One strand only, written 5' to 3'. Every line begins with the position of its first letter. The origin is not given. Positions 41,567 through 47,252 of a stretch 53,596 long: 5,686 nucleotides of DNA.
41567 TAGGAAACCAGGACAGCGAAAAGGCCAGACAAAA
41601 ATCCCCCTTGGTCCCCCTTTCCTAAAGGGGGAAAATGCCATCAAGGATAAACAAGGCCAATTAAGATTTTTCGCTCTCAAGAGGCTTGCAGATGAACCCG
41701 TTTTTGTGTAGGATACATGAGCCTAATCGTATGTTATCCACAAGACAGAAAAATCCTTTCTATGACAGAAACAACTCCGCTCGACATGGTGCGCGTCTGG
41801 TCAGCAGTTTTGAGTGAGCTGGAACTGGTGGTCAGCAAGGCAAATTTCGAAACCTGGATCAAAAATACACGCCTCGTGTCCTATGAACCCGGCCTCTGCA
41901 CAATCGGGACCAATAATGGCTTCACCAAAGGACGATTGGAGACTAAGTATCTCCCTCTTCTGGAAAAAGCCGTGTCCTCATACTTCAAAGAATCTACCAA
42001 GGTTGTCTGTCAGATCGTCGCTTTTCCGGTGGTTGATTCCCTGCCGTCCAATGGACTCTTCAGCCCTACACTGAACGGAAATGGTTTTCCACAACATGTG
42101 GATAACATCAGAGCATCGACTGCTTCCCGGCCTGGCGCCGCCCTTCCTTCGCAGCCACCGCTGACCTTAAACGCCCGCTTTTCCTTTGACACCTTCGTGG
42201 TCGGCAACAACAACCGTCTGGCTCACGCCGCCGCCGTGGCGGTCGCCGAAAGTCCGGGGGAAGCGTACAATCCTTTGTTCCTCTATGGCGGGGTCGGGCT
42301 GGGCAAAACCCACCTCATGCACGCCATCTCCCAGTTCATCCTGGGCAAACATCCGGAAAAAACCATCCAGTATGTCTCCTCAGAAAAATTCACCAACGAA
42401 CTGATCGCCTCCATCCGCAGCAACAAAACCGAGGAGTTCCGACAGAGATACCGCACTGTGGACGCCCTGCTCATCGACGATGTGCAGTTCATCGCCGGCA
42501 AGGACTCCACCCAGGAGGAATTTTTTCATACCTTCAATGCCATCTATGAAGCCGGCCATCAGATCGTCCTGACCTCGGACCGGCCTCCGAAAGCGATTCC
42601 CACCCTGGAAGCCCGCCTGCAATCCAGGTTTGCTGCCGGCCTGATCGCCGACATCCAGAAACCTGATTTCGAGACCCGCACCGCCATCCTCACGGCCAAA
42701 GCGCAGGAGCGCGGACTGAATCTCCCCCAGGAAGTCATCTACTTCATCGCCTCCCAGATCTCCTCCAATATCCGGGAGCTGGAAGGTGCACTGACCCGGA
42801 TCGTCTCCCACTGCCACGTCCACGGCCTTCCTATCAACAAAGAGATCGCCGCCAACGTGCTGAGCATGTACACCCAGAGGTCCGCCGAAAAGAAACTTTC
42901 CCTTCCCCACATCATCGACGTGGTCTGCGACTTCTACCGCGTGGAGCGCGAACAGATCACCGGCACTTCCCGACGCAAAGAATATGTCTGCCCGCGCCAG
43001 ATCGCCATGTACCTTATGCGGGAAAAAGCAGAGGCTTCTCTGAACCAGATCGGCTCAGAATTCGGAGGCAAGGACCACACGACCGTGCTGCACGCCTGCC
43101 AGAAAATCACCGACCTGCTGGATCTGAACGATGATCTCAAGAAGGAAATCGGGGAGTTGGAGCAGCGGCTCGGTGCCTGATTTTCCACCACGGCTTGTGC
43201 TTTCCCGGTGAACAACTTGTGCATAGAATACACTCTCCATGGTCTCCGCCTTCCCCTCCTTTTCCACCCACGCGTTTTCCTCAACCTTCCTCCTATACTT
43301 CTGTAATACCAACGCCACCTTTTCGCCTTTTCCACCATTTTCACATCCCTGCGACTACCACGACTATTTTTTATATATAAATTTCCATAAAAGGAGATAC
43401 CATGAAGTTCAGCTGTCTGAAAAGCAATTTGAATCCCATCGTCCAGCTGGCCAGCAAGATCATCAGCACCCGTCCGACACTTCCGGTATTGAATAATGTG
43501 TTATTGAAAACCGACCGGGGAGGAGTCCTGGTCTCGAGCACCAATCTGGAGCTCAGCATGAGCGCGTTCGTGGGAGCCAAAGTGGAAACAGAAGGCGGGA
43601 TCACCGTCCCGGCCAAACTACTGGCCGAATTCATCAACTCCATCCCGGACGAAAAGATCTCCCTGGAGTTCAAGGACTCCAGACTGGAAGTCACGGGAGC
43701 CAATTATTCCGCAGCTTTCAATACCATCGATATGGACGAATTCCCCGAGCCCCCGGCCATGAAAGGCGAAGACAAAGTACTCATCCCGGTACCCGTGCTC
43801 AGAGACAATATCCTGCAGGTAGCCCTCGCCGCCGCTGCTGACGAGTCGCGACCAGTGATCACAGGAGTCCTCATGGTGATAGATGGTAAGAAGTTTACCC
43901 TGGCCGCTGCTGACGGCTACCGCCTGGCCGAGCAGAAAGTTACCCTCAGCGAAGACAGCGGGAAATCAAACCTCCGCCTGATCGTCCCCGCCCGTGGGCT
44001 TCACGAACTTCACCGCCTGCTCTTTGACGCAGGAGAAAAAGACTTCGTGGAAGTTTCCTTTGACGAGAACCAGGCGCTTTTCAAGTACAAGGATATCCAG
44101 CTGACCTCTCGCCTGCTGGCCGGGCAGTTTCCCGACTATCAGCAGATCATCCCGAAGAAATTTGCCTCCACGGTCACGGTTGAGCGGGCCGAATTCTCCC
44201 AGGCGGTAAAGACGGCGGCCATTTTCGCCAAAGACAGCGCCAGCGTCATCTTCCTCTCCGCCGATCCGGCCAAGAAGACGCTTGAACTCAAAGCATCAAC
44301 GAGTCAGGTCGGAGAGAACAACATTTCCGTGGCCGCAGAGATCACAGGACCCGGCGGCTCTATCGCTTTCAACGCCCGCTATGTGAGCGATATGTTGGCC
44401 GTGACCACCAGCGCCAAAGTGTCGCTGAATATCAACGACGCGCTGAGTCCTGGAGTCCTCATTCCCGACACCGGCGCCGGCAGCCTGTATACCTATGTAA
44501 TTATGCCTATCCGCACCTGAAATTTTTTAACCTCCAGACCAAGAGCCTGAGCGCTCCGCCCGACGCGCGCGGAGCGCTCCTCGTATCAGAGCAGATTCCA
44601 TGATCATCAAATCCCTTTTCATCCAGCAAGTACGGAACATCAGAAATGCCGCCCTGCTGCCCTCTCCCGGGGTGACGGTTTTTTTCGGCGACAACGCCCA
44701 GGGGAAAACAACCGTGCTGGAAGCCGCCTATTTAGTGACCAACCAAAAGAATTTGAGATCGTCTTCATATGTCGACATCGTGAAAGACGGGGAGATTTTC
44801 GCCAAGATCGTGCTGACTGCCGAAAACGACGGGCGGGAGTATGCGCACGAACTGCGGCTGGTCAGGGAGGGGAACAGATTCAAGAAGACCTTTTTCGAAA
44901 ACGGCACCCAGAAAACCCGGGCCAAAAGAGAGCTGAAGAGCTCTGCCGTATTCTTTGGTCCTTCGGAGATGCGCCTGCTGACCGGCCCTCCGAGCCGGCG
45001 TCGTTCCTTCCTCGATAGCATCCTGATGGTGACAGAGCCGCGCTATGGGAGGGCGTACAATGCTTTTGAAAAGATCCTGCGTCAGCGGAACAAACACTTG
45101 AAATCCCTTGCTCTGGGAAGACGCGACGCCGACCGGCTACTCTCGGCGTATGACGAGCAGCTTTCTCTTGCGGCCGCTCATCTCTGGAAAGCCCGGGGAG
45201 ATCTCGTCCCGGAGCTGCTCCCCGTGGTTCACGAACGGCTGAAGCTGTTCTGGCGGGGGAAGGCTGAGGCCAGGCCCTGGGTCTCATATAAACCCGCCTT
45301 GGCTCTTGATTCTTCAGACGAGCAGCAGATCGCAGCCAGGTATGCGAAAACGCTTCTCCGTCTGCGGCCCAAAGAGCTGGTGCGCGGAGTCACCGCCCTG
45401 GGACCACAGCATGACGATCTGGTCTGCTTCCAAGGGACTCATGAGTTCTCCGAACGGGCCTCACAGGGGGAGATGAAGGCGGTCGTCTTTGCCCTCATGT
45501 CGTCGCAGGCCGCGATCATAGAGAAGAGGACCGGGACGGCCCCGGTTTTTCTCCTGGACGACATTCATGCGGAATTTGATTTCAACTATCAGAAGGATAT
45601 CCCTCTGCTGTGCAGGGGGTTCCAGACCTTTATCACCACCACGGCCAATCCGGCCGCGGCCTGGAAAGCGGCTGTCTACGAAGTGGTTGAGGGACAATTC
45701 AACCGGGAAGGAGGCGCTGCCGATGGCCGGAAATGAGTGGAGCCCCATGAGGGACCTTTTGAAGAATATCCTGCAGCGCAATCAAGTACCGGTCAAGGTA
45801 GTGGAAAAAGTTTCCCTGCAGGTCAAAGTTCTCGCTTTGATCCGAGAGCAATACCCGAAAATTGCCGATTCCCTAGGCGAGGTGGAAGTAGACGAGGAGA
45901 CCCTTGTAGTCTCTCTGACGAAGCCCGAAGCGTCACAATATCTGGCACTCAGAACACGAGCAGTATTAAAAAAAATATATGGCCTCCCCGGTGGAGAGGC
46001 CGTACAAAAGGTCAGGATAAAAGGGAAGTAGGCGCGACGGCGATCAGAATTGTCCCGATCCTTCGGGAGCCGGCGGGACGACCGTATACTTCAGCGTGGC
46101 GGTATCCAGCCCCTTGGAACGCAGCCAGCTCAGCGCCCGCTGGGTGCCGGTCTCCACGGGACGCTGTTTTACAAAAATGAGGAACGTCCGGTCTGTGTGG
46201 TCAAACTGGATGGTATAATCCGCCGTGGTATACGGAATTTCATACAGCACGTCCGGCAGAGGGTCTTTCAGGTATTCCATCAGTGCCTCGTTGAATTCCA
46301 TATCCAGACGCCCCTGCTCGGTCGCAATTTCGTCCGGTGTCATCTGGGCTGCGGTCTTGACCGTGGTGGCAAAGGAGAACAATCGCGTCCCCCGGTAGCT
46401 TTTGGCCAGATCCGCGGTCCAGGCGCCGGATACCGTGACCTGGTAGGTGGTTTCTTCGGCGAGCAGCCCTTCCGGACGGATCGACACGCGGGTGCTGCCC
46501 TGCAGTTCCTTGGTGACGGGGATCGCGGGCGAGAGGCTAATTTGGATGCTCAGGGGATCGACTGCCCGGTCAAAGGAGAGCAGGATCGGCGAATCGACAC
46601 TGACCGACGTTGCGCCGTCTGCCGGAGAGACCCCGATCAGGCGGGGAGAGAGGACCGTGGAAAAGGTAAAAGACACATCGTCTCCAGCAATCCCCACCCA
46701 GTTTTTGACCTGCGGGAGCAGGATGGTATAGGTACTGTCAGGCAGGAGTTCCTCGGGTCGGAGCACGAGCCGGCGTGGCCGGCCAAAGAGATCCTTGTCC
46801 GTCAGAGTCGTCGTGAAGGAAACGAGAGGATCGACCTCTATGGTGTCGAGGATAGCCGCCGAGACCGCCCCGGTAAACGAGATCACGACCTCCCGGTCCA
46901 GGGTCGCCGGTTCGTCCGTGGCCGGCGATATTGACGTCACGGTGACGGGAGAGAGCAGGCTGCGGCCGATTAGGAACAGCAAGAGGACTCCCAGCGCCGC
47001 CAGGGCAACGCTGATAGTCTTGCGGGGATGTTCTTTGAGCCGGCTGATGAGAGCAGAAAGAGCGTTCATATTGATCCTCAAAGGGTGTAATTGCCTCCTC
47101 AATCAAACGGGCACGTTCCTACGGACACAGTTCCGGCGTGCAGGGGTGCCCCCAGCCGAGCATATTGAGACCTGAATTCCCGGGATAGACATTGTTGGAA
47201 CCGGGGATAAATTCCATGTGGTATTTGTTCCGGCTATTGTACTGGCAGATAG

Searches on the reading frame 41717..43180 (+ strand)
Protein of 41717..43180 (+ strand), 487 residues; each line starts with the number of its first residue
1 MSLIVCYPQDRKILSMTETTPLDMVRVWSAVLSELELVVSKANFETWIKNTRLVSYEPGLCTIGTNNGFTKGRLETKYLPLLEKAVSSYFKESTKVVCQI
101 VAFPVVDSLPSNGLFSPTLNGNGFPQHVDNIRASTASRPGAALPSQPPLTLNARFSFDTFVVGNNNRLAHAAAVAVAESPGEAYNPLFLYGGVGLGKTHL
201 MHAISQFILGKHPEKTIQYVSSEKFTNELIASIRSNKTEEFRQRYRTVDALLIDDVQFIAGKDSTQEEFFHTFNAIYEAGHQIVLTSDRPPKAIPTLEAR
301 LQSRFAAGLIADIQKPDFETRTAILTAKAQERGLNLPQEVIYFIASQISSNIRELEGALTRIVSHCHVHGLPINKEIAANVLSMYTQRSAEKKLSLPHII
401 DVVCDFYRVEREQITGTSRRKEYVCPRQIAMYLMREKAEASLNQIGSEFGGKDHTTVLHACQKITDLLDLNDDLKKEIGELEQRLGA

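Call 17: search_protein_families(library=pfam, proteins=[window:41717-43180:+])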
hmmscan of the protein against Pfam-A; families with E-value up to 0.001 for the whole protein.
window:41717-43180:+ (487 aa): 8 families
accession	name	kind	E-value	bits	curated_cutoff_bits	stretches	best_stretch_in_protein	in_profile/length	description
PF00308.24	Bac_DnaA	-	3.9e-70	235.6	23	1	151-311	1-161/162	Bacterial DnaA ATPAse domain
PF08299.17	Bac_DnaA_C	-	2.9e-28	98.1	31.5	1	398-464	3-69/69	Bacterial dnaA protein helix-turn-helix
PF11638.13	DnaA_N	-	1.5e-10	41.1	24.6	1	27-87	3-64/65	DnaA N-terminal domain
PF01695.23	IstB_IS21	-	7.2e-08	32.6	24.1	1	187-290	95-195/238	IstB-like ATP binding protein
PF22688.2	Hda_lid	-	7.9e-06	26.2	27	1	320-361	3-44/65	Hda, lid domain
PF00004.35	AAA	-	0.00029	21.7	21.2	1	188-306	2-128/131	ATPase family associated with various cellular activities (AAA)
PF13173.12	AAA_14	-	0.0005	20.5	27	1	185-287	3-97/129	AAA domain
PF03969.22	AFG1_ATPase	-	0.00089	18.8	27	0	184-204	61-81/361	AFG1-like ATPase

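Call 24: find_homologous_proteins(query=window:41717-43180:+, max_evalue=1e-30)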
Query window:41717-43180:+ (487 aa): 8000 proteins with E <= 1e-30 among 8000 candidates; the best 120 are listed.
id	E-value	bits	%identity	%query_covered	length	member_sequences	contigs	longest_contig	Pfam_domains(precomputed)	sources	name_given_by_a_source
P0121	0.0e+0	1057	100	97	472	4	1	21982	PF11638.14,PF22688.3,PF01695.24,PF00308.25,PF08299.18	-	-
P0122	1.4e-163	563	54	95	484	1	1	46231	PF11638.14,PF01695.24,PF00308.25,PF08299.18,PF00004.36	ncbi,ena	-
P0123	5.3e-161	555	55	95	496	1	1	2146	PF11638.14,PF01695.24,PF00308.25,PF08299.18,PF00004.36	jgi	jgi:chromosomal replication initiator protein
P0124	2.4e-160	553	52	95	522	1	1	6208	PF11638.14,PF01695.24,PF00308.25,PF08299.18,PF00004.36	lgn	-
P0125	1.1e-159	551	50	95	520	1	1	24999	PF13173.13,PF11638.14,PF01695.24,PF00308.25,PF08299.18,PF00004.36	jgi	-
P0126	5.2e-159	548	60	88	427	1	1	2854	PF11638.14,PF01695.24,PF00308.25,PF08299.18,PF00004.36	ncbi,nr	ncbi:chromosomal replication initiator protein DnaA, partial [candidate division WWE3 bacterium]|nr:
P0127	3.9e-149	516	53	97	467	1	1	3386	PF11638.14,PF01695.24,PF00308.25,PF08299.18,PF00004.36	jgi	jgi:chromosomal replication initiator protein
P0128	1.7e-140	487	51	96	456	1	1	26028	PF11638.14,PF01695.24,PF00308.25,PF08299.18,PF00004.36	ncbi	-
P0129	1.3e-138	481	51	95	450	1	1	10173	PF11638.14,PF01695.24,PF00308.25,PF08299.18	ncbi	-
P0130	3.4e-137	476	51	95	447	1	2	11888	PF11638.14,PF01695.24,PF00308.25,PF08299.18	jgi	jgi:chromosomal replication initiator protein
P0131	5.4e-137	476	50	96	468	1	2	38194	PF11638.14,PF01695.24,PF00308.25,PF08299.18,PF00004.36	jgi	-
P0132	5.5e-137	476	49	96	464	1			PF11638.14,PF22688.3,PF01695.24,PF00308.25,PF08299.18,PF00004.36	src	-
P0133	2.0e-136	474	50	96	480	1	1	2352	PF11638.14,PF01695.24,PF00308.25,PF08299.18,PF00004.36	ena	-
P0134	2.5e-136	474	49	96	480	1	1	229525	PF11638.14,PF01695.24,PF00308.25,PF08299.18,PF00004.36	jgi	jgi:chromosomal replication initiator protein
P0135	3.2e-136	473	50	95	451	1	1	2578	PF11638.14,PF01695.24,PF00308.25,PF08299.18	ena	-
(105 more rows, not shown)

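Call 51: list_cluster_members(proteins=[P0126, P0122, P0125, P0128])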
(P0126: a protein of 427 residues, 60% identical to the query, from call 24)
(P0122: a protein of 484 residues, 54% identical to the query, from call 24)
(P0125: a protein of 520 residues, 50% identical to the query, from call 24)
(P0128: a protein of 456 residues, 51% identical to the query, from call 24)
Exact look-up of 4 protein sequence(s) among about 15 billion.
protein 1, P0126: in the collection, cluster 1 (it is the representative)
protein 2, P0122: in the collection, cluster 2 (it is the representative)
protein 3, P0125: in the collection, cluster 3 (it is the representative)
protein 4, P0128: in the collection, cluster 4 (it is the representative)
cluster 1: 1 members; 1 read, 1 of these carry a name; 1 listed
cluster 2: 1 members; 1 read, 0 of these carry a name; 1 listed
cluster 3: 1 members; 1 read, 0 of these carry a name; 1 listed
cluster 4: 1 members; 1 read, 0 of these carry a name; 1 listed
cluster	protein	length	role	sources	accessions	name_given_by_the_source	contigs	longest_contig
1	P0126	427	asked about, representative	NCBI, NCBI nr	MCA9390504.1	chromosomal replication initiator protein DnaA, partial [candidate division WWE3 ... | chromosomal replication initiator protein DnaA [candidate division WWE3 bacterium]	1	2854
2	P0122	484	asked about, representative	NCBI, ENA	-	-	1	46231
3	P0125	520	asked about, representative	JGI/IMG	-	-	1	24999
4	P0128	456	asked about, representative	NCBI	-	-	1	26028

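Call 56: find_encoding_contigs(protein=P0122, flank=10000, max_places=2)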
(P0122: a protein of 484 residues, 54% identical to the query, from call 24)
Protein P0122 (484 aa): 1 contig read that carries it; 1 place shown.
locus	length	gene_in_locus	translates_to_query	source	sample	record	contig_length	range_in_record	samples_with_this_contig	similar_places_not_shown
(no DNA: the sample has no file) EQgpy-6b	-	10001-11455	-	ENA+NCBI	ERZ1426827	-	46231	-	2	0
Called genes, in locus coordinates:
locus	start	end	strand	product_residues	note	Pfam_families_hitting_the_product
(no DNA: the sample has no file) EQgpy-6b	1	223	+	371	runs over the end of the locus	PF01266:DAO (weak), PF13450:NAD_binding_8, PF03275:GLF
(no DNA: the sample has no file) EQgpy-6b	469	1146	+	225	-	PF03104:DNA_pol_B_exo1 (weak), PF13482:RNase_H_2, PF10108:DNA_pol_B_exo2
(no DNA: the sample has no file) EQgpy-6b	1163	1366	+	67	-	-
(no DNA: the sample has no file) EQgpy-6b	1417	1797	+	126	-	PF02021:UPF0102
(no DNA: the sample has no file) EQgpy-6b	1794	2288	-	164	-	PF00293:NUDIX, PF14815:NUDIX_4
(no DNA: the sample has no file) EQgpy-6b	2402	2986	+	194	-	PF01145:Band_7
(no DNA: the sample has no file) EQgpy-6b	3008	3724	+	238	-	PF03703:bPH_2 (weak)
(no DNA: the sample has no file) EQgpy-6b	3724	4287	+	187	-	-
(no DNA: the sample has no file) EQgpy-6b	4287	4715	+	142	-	PF13240:Zn_Ribbon_1 (weak)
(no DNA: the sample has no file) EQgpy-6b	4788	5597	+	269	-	PF00072:Response_reg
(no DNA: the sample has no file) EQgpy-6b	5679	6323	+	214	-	PF01386:Ribosomal_L25p, PF14693:Ribosomal_TL5_C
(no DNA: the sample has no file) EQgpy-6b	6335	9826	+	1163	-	PF07691:PA14, PF08486:SpoIID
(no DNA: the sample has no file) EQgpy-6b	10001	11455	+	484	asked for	PF11638:DnaA_N, PF00308:Bac_DnaA, PF01695:IstB_IS21 (weak), PF00004:AAA, PF08299:Bac_DnaA_C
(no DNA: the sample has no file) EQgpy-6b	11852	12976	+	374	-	PF00712:DNA_pol3_beta, PF02767:DNA_pol3_beta_2, PF02768:DNA_pol3_beta_3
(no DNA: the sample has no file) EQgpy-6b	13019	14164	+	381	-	PF02463:SMC_N, PF13175:AAA_15, PF13476:AAA_23, PF13304:AAA_21 (faint)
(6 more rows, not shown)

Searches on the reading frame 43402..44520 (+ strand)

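Call 17: search_protein_families(library=pfam, proteins=[window:43402-44520:+])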
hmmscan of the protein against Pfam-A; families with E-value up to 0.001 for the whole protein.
window:43402-44520:+ (372 aa): 3 families
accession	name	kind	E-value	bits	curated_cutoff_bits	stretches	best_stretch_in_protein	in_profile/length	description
PF00712.24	DNA_pol3_beta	-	1.6e-32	112.6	24.4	2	1-116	1-118/120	DNA polymerase III beta subunit, N-terminal domain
PF02767.21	DNA_pol3_beta_2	-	2.3e-30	105.7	27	2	129-245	3-116/116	DNA polymerase III beta subunit, central domain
PF02768.20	DNA_pol3_beta_3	-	2.6e-19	69.6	27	1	248-371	2-121/121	DNA polymerase III beta subunit, C-terminal domain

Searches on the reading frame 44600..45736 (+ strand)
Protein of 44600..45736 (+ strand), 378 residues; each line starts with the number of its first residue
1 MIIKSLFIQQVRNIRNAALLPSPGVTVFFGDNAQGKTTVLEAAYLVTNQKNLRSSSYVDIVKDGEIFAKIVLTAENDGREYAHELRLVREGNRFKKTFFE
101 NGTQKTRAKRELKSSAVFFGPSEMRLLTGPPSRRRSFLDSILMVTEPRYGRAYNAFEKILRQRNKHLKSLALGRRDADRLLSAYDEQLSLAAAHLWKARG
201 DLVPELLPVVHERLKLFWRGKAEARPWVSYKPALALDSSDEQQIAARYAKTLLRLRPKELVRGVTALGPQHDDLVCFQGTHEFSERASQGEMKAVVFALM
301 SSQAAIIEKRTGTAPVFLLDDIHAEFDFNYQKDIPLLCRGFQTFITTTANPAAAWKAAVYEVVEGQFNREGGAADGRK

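Call 49: search_protein_families(library=pfam, proteins=[window:44600-45736:+])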
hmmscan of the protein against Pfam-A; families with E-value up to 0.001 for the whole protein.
window:44600-45736:+ (378 aa): 3 families
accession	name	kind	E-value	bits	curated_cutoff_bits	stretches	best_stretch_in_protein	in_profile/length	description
PF02463.25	SMC_N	-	5.1e-11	42.9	40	1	3-352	2-201/220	RecF/RecN/SMC N terminal domain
PF13476.12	AAA_23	-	2.3e-07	32.1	27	1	6-105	2-101/201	AAA domain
PF13175.12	AAA_15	-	2.8e-05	24.3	32.1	1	1-62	1-62/374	AAA ATPase domain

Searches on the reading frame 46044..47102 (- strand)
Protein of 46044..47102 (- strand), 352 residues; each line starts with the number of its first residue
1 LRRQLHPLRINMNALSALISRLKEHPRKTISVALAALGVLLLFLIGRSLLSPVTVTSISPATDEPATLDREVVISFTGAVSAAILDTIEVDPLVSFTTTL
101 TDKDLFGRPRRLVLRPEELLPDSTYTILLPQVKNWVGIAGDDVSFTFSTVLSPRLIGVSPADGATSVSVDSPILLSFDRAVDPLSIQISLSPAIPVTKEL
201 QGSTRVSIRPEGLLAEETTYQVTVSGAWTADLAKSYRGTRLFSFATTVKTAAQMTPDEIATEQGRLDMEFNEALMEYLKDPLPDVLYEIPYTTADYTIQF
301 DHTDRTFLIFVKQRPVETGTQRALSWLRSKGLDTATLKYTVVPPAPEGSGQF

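Call 49: search_protein_families(library=pfam, proteins=[window:46044-47102:-])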
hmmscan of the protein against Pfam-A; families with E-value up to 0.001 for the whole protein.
window:46044-47102:- (352 aa): 1 family
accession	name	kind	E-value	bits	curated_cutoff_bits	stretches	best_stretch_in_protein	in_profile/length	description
PF13205.12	Big_5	-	3.2e-18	66.8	23.6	1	153-246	5-105/105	Bacterial Ig-like domain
